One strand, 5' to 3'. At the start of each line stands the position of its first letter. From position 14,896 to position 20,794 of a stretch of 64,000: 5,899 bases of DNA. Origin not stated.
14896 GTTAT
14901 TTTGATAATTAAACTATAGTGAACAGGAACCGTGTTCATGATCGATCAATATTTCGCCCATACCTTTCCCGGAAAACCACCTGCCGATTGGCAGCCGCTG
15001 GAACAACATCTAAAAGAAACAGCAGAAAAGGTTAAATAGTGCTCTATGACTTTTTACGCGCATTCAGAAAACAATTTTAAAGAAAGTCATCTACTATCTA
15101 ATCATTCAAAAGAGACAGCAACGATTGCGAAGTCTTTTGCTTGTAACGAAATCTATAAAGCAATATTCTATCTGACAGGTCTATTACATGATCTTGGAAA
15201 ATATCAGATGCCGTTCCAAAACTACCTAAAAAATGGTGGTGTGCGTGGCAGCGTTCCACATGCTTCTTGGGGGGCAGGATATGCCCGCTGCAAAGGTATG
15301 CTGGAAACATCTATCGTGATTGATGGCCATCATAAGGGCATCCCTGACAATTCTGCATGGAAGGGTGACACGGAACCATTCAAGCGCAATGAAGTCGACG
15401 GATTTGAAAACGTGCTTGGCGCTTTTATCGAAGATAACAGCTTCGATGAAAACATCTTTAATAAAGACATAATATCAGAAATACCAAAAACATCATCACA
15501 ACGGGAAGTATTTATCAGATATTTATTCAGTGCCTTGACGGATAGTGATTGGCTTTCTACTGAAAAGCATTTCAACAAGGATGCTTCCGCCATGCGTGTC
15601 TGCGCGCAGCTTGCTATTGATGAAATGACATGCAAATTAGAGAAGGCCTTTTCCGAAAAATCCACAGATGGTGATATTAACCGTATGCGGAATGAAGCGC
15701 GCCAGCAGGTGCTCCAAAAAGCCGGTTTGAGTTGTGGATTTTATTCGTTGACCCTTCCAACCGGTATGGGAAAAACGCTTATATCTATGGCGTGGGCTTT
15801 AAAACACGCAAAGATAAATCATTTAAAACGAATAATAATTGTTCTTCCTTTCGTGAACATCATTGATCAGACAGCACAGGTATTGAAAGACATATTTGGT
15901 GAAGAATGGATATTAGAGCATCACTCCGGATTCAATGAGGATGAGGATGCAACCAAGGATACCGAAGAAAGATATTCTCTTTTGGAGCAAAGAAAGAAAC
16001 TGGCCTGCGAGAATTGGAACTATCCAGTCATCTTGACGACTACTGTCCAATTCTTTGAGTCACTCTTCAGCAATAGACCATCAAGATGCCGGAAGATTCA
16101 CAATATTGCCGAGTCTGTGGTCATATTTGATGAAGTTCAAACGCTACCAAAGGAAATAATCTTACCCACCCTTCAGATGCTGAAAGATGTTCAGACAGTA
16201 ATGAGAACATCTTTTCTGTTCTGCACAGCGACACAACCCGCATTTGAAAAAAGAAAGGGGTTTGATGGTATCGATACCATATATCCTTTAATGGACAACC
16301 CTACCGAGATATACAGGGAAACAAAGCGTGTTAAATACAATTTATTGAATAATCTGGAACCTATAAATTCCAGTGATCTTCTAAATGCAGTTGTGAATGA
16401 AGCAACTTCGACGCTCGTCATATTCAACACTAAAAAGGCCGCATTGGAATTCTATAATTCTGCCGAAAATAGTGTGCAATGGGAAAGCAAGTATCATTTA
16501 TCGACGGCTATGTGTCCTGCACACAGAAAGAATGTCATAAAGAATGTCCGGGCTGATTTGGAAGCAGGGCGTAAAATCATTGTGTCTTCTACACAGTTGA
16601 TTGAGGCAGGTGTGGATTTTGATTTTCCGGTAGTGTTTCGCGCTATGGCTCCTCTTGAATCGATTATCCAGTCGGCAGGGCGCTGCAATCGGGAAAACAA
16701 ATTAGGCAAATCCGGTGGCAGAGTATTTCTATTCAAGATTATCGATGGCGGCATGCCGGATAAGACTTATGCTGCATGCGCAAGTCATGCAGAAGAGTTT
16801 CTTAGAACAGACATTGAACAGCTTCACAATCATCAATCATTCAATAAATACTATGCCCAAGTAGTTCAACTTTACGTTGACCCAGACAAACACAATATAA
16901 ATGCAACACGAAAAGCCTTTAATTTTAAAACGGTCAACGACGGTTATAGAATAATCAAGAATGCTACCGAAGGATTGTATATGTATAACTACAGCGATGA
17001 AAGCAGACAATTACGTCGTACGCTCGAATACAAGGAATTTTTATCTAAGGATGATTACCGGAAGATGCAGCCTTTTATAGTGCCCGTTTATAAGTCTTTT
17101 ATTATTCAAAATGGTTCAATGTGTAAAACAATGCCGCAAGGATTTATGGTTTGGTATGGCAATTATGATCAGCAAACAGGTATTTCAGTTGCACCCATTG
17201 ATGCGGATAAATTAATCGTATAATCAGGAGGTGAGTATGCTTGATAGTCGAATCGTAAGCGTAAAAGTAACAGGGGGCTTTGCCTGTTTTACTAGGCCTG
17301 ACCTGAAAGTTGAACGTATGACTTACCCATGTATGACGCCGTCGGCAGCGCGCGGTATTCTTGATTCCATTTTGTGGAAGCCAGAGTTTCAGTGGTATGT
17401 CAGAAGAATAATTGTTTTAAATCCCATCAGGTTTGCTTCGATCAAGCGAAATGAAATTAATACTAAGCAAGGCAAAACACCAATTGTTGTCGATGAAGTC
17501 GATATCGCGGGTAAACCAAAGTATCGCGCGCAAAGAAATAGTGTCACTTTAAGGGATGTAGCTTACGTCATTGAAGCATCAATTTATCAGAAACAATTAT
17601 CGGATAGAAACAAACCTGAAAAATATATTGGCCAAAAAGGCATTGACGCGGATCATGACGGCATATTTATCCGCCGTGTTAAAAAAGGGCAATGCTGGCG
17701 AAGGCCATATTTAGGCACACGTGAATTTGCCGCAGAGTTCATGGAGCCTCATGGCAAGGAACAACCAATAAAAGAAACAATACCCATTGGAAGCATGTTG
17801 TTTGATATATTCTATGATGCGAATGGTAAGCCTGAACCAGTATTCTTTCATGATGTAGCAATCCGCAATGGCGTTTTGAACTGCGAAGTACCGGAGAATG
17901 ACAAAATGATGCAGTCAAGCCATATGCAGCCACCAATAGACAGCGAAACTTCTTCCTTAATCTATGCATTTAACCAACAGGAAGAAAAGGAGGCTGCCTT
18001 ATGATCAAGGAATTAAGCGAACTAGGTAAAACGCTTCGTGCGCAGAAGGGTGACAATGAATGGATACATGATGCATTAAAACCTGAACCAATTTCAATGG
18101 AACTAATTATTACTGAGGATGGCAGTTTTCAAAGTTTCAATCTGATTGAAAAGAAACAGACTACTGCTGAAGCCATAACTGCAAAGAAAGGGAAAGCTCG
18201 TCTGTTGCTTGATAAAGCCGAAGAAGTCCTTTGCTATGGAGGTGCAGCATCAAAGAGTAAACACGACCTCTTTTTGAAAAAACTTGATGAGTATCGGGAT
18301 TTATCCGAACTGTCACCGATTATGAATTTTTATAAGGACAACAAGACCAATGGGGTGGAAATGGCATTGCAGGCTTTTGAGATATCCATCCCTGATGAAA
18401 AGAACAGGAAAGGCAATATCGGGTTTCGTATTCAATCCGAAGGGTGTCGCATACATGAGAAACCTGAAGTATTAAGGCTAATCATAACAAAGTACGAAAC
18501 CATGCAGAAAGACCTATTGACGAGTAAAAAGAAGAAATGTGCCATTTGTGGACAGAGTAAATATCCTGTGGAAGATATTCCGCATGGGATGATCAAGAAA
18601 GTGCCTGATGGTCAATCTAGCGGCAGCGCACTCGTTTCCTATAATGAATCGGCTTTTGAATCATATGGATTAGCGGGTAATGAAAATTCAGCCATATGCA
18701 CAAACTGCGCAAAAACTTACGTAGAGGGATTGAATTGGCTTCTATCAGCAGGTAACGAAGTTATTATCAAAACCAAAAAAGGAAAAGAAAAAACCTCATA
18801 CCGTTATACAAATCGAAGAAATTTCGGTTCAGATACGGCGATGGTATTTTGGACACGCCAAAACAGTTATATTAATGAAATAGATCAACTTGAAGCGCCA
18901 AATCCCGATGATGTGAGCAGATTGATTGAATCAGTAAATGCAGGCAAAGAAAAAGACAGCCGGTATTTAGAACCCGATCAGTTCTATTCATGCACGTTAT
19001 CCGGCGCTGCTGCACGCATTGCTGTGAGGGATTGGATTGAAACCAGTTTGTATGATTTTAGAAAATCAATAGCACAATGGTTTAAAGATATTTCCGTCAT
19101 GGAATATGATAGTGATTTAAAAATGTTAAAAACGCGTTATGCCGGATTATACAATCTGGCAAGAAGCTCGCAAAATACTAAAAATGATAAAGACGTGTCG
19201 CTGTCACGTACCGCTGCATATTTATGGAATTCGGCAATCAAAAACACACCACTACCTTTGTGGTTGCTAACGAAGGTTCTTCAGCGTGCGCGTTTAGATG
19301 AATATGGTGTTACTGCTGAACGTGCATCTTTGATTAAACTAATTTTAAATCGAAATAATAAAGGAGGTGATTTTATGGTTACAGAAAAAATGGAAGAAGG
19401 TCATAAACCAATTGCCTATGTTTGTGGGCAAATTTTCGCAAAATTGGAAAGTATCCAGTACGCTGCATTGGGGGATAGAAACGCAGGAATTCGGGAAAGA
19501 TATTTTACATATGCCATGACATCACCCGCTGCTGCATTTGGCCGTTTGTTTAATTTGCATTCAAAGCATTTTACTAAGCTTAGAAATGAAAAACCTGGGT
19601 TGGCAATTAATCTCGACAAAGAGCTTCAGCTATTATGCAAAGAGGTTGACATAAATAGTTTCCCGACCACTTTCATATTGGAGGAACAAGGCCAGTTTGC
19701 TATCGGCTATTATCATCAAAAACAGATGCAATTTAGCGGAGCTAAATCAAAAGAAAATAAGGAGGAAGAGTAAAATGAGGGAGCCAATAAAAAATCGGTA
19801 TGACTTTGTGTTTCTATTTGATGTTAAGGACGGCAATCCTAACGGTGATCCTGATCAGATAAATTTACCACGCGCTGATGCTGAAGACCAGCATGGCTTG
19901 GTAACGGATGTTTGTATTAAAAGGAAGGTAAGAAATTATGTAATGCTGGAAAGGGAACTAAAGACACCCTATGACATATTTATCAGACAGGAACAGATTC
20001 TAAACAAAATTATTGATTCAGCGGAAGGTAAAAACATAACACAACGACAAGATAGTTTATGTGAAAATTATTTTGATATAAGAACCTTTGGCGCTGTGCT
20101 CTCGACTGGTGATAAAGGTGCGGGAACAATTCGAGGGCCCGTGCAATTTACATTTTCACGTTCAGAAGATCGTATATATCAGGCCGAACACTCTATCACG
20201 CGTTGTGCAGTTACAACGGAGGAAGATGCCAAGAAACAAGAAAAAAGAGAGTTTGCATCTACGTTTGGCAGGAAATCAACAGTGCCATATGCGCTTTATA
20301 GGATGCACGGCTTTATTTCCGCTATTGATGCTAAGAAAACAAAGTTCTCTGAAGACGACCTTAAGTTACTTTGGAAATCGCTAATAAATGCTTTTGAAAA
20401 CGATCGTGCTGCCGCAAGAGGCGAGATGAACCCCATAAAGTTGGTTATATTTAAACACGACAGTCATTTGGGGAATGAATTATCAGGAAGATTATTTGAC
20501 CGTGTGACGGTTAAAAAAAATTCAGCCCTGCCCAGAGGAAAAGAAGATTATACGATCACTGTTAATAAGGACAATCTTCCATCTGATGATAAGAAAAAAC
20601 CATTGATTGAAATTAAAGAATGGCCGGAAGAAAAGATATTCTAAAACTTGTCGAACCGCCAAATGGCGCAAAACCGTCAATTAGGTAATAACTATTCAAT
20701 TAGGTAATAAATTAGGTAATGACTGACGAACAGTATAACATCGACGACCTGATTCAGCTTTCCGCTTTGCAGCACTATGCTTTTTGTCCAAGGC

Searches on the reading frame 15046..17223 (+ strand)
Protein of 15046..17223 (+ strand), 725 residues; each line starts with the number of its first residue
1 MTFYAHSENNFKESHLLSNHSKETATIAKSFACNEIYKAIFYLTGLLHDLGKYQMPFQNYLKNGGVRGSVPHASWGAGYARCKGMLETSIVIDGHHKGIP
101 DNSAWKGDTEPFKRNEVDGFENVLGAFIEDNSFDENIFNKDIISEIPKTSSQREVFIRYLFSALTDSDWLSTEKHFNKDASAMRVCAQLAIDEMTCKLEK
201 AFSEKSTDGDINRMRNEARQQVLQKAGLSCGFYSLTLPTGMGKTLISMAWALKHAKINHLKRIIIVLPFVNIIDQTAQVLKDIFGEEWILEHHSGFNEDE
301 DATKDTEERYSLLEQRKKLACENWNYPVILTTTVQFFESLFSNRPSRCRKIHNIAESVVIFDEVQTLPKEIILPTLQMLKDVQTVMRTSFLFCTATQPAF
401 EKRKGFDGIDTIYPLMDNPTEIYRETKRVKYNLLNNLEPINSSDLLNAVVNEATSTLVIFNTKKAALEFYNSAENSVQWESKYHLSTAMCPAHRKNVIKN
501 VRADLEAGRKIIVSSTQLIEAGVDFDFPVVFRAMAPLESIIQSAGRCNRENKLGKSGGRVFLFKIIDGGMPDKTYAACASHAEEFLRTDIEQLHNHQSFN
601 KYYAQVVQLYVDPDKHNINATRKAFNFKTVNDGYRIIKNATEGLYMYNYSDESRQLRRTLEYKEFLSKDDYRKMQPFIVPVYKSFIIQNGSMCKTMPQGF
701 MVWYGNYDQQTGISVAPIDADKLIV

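Call 6: search_protein_families(library=pfam, proteins=[window:15046-17223:+])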
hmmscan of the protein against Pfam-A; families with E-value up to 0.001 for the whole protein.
window:15046-17223:+ (725 aa): 6 families
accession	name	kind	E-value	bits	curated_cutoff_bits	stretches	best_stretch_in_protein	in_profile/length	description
PF22590.2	Cas3-like_C_2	-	1.6e-17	64.2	27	1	454-551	3-105/106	CRISPR-associated nuclease/helicase Cas3, C-terminal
PF00270.35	DEAD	-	9.1e-12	45.5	26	1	235-398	19-161/167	DEAD/DEAH box helicase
PF04851.21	ResIII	-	1.7e-09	38.2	22.5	1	232-370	25-140/164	Type III restriction enzyme, res subunit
PF00271.37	Helicase_C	-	4.3e-05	24.2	23.5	1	450-549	12-108/110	Helicase conserved C-terminal domain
PF02562.22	PhoH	-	4.3e-05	23.5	27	1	232-272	21-61/205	PhoH-like protein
PF01966.28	HD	-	8.1e-05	23.3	22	1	19-100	3-90/116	HD domain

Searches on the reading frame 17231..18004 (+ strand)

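Call 6: search_protein_families(library=pfam, proteins=[window:17231-18004:+])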
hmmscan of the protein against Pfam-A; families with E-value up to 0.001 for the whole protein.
window:17231-18004:+ (257 aa): 1 family
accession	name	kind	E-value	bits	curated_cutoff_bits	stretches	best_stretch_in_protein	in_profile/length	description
PF09704.15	Cas_Cas5d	-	1.7e-20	74.4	23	1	11-174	4-154/217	CRISPR-associated protein (Cas_Cas5)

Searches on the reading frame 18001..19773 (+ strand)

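Call 6: search_protein_families(library=pfam, proteins=[window:18001-19773:+])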
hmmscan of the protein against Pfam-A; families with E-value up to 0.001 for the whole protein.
window:18001-19773:+ (590 aa): 1 family
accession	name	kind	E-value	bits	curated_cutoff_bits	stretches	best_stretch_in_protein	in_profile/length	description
PF09709.15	Cas_Csd1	-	3.9e-100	336.6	27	1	17-576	12-557/559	CRISPR-associated protein (Cas_Csd1)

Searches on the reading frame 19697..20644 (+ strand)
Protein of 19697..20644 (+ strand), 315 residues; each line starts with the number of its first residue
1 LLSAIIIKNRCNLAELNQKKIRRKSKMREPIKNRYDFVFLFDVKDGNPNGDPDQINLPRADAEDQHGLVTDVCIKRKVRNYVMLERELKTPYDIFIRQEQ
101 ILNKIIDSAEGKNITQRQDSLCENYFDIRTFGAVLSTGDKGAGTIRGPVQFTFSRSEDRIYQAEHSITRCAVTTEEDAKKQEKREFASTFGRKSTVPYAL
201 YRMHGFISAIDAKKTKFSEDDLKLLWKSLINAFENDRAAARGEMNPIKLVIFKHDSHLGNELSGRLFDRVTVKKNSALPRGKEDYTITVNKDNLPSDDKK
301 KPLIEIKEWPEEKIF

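Call 6: search_protein_families(library=pfam, proteins=[window:19697-20644:+])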
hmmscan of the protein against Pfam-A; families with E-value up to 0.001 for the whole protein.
window:19697-20644:+ (315 aa): 1 family
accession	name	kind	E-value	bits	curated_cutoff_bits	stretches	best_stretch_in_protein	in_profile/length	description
PF05107.17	Cas_Cas7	-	2.6e-92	309.4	33.2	1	33-290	1-249/249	CRISPR-associated protein Cas7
